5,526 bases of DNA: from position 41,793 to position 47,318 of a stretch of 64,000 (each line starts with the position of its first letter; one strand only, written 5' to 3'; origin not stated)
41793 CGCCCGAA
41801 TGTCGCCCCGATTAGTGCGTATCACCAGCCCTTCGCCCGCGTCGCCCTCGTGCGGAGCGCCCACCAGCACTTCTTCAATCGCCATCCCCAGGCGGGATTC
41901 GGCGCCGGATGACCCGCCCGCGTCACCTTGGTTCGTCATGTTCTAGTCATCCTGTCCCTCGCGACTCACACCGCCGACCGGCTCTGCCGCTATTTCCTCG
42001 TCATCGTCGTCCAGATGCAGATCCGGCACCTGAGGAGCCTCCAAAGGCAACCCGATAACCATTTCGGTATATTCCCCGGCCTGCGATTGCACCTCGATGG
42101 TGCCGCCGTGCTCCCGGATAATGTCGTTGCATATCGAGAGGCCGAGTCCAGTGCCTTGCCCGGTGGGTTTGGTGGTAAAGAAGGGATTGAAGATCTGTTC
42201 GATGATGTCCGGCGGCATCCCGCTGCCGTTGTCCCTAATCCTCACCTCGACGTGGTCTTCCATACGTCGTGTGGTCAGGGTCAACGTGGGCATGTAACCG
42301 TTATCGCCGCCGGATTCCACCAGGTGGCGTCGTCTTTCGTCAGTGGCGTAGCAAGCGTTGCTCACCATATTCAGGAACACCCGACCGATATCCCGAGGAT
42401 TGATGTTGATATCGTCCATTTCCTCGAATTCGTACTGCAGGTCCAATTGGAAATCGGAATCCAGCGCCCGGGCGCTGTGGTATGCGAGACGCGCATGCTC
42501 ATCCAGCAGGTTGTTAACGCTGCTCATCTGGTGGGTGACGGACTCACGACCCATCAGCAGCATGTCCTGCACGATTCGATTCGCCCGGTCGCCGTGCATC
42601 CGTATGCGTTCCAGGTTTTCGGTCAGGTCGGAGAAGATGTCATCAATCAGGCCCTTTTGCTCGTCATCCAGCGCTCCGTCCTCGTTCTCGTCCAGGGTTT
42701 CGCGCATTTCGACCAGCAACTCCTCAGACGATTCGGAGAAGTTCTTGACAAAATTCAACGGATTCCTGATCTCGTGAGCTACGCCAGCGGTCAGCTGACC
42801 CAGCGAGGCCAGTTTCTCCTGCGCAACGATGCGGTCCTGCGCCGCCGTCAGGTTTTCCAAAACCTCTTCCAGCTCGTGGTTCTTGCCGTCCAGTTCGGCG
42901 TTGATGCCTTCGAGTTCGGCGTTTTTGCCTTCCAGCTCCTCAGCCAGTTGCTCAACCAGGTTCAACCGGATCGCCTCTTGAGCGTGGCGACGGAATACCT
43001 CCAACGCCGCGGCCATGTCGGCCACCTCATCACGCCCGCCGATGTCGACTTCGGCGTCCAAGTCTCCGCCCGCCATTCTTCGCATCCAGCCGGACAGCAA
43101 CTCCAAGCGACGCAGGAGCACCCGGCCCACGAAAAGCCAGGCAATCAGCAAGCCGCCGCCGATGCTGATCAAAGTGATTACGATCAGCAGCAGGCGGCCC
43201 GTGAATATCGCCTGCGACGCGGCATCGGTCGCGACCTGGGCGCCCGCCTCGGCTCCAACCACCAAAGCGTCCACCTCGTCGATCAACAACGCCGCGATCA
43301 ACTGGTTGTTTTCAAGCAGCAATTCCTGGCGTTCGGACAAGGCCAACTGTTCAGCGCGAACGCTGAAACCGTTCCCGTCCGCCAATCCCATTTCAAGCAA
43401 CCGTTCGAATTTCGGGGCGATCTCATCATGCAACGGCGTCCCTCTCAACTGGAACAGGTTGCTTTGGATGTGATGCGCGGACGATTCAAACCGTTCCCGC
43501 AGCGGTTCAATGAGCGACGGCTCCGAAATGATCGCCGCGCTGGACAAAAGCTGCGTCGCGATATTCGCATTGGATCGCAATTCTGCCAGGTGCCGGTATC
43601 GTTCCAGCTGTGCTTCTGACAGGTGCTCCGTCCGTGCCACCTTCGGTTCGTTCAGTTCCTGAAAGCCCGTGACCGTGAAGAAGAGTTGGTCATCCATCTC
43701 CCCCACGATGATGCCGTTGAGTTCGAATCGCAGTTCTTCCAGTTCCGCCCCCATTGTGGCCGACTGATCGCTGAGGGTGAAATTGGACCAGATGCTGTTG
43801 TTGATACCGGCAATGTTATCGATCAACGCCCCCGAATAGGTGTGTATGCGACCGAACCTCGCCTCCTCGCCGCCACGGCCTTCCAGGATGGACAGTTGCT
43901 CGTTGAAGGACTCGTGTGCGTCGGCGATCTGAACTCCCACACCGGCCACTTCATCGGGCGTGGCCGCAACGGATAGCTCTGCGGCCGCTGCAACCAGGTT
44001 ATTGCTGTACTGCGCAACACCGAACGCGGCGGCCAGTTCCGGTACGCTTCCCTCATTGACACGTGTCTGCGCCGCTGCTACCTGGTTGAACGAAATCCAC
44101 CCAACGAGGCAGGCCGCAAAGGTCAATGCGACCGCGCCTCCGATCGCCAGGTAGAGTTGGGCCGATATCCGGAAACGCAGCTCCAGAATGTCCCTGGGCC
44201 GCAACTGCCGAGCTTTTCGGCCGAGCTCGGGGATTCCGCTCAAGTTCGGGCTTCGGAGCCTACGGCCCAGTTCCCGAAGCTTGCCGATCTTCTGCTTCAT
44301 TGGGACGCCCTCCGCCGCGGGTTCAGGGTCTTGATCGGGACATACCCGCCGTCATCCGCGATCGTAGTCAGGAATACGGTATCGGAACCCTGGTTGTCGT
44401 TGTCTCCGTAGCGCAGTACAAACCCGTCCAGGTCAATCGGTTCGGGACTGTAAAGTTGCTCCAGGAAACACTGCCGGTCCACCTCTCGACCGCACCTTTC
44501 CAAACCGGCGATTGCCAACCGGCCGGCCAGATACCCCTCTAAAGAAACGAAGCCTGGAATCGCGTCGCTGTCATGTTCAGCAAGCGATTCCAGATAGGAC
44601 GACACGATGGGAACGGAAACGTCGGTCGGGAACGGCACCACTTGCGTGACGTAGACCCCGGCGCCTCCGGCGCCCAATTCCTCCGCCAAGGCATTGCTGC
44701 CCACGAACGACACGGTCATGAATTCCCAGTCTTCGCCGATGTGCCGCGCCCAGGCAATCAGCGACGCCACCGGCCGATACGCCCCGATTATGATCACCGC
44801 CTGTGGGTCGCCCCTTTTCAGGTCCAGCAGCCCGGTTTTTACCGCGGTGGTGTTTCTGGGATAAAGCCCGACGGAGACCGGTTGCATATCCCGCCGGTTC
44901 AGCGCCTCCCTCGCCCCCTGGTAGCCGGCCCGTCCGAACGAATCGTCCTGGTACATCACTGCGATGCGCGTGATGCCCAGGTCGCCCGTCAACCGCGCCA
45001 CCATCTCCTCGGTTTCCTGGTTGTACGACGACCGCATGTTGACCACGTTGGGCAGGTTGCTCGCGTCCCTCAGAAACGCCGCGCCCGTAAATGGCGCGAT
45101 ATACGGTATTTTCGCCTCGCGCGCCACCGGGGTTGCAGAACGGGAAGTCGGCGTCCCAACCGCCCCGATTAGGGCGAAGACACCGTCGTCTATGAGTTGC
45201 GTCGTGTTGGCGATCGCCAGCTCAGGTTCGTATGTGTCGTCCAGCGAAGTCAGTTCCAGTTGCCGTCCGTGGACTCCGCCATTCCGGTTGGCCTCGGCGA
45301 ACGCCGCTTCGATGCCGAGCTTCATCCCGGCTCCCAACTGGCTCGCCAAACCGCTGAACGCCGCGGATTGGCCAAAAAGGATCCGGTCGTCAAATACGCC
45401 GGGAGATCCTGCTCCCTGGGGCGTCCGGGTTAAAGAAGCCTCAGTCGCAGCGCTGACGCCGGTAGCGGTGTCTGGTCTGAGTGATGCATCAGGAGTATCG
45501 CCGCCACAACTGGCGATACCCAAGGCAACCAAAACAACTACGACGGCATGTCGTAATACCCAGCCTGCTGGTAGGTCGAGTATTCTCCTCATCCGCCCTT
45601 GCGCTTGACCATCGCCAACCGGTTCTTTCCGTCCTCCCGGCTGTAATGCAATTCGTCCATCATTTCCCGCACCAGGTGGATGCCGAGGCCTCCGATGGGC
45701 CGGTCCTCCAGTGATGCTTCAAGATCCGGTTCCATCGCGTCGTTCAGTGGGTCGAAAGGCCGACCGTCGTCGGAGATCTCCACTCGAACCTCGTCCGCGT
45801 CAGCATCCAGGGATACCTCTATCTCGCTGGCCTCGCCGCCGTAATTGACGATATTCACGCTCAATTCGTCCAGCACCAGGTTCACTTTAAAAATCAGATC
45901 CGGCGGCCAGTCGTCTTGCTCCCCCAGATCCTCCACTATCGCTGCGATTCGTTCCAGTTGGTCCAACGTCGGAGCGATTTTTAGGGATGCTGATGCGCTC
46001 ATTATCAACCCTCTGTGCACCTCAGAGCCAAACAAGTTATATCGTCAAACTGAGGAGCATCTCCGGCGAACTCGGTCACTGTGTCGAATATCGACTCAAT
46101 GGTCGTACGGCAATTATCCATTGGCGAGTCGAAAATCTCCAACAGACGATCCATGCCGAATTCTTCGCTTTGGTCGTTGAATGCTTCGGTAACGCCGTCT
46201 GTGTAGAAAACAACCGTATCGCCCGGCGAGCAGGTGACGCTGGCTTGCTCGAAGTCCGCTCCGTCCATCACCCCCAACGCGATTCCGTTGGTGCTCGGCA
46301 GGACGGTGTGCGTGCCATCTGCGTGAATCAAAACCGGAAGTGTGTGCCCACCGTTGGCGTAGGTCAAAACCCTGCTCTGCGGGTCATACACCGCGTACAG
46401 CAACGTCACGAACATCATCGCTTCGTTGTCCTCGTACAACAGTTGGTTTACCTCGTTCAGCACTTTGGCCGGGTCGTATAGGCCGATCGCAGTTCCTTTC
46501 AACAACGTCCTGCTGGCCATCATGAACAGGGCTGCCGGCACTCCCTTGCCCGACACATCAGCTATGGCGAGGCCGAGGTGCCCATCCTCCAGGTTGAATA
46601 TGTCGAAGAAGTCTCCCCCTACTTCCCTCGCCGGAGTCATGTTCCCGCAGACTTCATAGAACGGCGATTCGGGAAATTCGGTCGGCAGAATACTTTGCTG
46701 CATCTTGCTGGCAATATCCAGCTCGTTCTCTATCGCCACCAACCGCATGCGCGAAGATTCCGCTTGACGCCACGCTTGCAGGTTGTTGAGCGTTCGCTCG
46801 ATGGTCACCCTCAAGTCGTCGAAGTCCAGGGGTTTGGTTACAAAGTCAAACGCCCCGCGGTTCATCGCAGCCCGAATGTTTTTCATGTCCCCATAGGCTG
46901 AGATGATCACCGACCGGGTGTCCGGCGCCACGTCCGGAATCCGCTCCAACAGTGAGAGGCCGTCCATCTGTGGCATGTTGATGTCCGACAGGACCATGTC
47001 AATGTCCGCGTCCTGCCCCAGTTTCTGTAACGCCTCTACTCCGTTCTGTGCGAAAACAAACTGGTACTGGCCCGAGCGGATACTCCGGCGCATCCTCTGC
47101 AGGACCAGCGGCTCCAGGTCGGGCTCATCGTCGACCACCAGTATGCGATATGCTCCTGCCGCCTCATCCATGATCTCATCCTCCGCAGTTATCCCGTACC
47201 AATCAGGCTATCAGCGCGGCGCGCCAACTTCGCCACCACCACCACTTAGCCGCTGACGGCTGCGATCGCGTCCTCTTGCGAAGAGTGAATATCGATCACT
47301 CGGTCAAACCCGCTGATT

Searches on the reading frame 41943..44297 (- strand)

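Call 102: search_protein_families(library=pfam, proteins=[window:41943-44297:-], max_evalue=0.0001)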
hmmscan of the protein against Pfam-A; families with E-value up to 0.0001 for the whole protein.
window:41943-44297:- (784 aa): 4 families
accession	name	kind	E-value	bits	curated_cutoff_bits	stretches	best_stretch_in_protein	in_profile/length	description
PF02518.31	HATPase_c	-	1.3e-24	87.2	26.4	1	634-753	3-110/111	Histidine kinase-, DNA gyrase B-, and HSP90-like ATPase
PF00672.30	HAMP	-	1.5e-10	41.6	25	1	389-438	1-50/53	HAMP domain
PF00512.31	HisKA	-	1.1e-09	38.6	26.9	1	499-584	2-62/66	His Kinase A (phospho-acceptor) domain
PF21689.3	TorS_sensor_domain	-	5.9e-06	26.4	27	1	85-274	1-198/275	Sensor protein TorS, sensor domain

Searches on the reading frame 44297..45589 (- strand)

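Call 102: search_protein_families(library=pfam, proteins=[window:44297-45589:-], max_evalue=0.0001)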
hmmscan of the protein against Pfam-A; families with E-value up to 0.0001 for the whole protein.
window:44297-45589:- (430 aa): 3 families
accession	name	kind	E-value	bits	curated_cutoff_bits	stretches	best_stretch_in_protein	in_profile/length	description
PF13458.12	Peripla_BP_6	-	3.6e-52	178.6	31.7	1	73-414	5-342/343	Periplasmic binding protein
PF01094.35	ANF_receptor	-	3.8e-15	56.2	25.4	1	91-285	4-201/353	Receptor family ligand binding region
PF13433.12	Peripla_BP_5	-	6.4e-05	22.6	27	1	79-265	10-192/363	Periplasmic binding protein domain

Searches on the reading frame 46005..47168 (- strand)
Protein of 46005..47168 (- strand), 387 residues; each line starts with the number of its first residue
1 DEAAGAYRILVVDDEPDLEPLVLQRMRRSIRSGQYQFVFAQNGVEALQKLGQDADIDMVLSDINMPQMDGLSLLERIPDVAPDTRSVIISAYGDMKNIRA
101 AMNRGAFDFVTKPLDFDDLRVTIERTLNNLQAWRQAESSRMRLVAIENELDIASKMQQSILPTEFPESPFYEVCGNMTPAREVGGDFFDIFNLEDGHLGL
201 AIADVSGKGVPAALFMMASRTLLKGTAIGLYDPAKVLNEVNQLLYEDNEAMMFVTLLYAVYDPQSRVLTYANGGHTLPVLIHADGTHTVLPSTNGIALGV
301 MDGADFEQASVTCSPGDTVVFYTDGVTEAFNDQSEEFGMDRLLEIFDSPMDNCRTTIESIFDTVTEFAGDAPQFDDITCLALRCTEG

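Call 102: search_protein_families(library=pfam, proteins=[window:46005-47168:-], max_evalue=0.0001)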
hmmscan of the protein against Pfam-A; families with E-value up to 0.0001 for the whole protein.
window:46005-47168:- (387 aa): 2 families
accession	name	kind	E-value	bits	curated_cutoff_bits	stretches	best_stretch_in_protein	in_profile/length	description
PF07228.17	SpoIIE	-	2.5e-54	184.6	25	1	195-384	2-191/192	Stage II sporulation protein E (SpoIIE)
PF00072.30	Response_reg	-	8.6e-25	87.5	30.2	1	9-123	1-110/111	Response regulator receiver domain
